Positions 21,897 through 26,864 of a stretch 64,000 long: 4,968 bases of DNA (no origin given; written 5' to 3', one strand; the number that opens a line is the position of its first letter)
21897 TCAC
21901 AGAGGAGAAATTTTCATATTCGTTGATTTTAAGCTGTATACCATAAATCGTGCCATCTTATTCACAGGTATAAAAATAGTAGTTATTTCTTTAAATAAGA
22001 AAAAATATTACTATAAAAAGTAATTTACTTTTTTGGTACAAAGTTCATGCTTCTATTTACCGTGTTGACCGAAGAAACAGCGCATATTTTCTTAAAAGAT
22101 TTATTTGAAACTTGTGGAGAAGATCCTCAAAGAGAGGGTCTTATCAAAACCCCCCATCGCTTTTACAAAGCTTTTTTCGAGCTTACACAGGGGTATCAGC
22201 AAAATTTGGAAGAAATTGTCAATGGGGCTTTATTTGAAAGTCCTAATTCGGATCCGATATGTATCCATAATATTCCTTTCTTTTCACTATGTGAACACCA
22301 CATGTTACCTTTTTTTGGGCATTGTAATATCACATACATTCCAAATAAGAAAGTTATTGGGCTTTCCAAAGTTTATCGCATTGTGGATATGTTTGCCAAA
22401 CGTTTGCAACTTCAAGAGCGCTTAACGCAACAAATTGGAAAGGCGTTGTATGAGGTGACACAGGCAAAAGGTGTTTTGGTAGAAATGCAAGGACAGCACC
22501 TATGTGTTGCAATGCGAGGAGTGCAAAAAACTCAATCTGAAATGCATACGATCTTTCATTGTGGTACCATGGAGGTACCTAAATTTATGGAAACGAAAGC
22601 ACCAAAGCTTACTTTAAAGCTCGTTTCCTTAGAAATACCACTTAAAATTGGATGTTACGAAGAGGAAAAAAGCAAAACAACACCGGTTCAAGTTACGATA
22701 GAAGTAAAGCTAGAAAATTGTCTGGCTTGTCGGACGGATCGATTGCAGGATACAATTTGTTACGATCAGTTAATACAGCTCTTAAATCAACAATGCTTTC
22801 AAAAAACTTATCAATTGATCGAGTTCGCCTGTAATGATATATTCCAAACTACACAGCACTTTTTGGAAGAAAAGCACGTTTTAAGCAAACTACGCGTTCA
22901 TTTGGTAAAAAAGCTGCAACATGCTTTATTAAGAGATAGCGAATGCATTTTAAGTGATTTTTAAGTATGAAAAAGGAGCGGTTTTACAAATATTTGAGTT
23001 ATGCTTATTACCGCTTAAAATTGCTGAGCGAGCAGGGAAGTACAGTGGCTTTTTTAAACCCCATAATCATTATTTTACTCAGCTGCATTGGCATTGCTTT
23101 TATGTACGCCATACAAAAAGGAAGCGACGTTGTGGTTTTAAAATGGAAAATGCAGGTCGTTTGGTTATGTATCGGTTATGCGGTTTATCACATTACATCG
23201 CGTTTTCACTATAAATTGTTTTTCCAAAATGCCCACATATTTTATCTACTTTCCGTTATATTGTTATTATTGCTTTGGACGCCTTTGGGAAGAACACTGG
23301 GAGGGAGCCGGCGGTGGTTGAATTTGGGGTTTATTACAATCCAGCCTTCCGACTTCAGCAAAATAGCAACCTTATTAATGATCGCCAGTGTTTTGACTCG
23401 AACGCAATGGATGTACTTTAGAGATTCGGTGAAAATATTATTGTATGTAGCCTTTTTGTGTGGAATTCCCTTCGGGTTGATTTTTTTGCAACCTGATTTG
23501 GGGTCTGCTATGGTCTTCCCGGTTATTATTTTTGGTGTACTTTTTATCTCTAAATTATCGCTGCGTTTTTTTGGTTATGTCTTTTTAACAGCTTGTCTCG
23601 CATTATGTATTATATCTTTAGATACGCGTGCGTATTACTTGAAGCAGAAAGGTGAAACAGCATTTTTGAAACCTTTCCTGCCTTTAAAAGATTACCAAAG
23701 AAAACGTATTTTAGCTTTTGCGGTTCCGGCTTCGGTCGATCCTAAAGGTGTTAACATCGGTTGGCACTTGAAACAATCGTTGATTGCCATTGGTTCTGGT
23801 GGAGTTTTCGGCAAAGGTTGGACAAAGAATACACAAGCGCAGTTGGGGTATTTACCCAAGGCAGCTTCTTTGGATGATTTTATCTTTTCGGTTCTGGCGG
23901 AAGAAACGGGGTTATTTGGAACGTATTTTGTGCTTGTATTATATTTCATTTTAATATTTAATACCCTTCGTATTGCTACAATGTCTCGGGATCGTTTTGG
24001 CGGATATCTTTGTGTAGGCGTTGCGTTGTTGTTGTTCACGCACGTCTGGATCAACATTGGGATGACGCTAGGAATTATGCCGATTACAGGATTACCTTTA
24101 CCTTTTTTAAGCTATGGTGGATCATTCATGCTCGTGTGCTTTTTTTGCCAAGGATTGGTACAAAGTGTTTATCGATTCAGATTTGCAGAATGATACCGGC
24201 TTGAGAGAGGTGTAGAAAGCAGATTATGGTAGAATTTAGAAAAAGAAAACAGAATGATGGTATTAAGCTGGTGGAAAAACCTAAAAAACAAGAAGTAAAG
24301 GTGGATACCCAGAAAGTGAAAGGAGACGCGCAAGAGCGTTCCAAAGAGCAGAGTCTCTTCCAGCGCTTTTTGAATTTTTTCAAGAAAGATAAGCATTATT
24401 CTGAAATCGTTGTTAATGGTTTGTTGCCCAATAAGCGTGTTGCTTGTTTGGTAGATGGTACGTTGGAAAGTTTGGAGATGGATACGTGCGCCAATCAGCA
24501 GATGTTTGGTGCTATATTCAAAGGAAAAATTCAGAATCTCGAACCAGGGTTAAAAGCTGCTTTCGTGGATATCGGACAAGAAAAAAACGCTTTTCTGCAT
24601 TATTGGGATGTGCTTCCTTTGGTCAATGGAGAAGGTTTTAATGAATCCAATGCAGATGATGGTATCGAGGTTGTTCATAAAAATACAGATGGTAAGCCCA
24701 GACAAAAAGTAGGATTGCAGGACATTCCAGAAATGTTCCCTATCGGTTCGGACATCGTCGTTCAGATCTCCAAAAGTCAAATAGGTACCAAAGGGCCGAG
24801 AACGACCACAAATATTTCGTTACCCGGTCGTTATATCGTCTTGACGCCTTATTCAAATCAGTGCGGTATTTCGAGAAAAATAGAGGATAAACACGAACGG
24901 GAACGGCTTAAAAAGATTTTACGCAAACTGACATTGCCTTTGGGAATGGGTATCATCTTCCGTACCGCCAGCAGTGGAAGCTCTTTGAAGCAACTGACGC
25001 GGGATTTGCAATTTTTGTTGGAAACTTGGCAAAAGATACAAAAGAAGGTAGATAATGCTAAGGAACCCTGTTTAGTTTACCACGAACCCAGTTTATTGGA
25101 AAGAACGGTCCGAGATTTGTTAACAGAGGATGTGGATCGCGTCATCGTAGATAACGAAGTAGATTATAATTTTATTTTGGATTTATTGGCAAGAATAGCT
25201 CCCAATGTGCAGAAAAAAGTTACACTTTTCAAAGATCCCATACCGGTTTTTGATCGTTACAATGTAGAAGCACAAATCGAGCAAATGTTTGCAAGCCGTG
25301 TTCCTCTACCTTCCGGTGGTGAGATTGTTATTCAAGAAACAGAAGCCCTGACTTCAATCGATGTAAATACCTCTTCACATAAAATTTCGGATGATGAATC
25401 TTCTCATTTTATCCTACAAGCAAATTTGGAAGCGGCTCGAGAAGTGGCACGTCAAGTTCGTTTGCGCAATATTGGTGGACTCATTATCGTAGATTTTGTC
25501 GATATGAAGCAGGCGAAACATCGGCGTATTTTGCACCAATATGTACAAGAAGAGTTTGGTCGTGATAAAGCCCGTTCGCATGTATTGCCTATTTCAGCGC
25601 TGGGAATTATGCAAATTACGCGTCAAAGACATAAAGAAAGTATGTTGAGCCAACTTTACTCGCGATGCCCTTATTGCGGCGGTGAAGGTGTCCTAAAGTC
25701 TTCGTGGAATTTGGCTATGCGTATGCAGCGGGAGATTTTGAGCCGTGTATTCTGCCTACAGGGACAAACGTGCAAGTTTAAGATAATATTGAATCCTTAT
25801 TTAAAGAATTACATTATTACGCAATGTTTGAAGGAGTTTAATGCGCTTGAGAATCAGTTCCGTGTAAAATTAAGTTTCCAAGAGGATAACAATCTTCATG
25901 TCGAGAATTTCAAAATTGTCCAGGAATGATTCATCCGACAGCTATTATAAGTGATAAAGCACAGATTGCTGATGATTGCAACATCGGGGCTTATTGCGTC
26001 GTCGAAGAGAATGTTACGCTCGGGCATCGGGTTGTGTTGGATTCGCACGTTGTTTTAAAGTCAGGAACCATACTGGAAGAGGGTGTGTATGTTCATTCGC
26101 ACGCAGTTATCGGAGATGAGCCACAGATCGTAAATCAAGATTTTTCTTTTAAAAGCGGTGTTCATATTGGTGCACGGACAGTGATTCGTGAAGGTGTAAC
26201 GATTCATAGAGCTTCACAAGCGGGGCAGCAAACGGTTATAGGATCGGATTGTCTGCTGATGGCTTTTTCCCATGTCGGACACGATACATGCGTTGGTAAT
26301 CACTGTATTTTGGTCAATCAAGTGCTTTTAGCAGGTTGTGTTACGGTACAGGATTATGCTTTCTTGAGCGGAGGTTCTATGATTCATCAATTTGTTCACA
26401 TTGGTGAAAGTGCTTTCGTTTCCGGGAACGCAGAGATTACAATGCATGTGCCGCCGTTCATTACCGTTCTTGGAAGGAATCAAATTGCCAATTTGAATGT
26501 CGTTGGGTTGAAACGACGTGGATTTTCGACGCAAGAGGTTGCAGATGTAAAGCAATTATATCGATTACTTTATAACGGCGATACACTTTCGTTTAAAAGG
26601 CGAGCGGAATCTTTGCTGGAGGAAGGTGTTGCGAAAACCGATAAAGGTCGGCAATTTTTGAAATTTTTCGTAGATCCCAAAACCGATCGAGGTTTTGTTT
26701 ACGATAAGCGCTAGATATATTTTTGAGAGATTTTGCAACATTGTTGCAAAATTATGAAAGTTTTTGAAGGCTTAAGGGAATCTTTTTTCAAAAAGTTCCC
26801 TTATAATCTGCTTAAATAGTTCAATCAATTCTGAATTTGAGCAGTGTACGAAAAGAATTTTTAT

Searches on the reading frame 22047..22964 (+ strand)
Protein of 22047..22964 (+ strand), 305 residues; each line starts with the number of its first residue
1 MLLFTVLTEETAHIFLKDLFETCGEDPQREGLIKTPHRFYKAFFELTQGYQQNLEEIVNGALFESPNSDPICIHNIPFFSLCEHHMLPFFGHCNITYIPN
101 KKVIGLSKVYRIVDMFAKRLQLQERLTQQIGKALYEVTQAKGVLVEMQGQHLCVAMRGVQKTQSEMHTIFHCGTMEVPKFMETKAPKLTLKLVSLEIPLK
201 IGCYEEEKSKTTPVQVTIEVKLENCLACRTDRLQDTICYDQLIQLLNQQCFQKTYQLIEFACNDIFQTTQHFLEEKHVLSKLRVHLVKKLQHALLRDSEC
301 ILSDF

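Call 12: search_protein_families(library=pfam, proteins=[window:22047-22964:+], max_evalue=0.001)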
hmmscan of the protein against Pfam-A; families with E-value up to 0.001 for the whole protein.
window:22047-22964:+ (305 aa): 3 families
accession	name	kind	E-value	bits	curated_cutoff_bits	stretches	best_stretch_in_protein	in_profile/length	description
PF01227.27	GTP_cyclohydroI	-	5.5e-61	205.6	27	1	17-176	6-165/179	GTP cyclohydrolase I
PF02152.23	FolB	-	2.9e-16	60.4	31.8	1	192-289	3-97/113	Dihydroneopterin aldolase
PF14489.11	QueF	-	7.2e-05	23.4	27.3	1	88-145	1-58/81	QueF-like protein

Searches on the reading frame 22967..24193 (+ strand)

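Call 83: search_protein_families(library=pfam, proteins=[window:22967-24193:+], max_evalue=0.001)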
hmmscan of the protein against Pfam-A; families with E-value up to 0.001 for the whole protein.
window:22967-24193:+ (408 aa): 1 family
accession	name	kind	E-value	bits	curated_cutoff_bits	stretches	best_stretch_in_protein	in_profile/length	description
PF01098.24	FTSW_RODA_SPOVE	-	6.7e-83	279.1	26.4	1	35-404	8-353/356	Cell cycle protein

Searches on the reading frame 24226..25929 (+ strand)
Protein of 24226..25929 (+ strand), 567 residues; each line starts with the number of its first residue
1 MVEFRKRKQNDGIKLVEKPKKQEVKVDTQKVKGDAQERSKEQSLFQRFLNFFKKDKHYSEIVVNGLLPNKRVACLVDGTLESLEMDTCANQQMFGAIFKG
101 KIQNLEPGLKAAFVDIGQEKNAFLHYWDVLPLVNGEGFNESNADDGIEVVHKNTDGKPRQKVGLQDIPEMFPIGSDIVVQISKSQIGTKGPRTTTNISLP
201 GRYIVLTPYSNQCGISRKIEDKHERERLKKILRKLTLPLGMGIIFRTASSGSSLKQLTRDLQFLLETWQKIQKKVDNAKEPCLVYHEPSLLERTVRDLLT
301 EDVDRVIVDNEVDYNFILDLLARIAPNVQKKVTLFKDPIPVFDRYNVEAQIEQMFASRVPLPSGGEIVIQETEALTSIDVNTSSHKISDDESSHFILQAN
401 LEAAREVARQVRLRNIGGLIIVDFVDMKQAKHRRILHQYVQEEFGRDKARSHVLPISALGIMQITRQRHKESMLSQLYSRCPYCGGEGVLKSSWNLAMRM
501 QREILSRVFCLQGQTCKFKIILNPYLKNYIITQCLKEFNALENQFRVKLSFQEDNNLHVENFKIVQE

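Call 83: search_protein_families(library=pfam, proteins=[window:24226-25929:+], max_evalue=0.001)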
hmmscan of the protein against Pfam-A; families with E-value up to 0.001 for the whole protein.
window:24226-25929:+ (567 aa): 2 families
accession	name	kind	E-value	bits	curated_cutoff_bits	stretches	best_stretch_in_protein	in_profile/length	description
PF10150.14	RNase_E_G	-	1e-96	324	25.5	1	198-468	1-269/270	Ribonuclease E/G family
PF20833.2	RNase_E_G_Thio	-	3e-08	34.1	26.8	1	481-565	2-84/86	RNase E/G, Thioredoxin-like domain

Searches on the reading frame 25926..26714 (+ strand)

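Call 83: search_protein_families(library=pfam, proteins=[window:25926-26714:+], max_evalue=0.001)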
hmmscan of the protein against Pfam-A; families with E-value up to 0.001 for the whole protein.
window:25926-26714:+ (262 aa): 6 families
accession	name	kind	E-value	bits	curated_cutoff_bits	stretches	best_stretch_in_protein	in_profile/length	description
PF00132.30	Hexapep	-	6.6e-26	89.3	27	2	103-136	2-35/36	Bacterial transferase hexapeptide (six repeats)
PF13720.11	Acetyltransf_11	-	1.6e-16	60.9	24.5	1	175-257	2-81/82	Udp N-acetylglucosamine O-acyltransferase; Domain 2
PF25084.1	LbH_EIF2B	-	5.4e-12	46.1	54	1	71-163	14-103/105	EIF2B subunit epsilon LbH domain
PF25087.1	GMPPB_C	-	1.3e-08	35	39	1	61-162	5-103/110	GMPPB C-terminal domain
PF21711.3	DCTN5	-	0.00023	21.3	40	0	98-167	86-155/182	Dynactin subunit 5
PF24894.1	Hexapep_GlmU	-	0.00075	20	23.3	0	14-75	37-96/104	GlmU-like, C-terminal hexapeptide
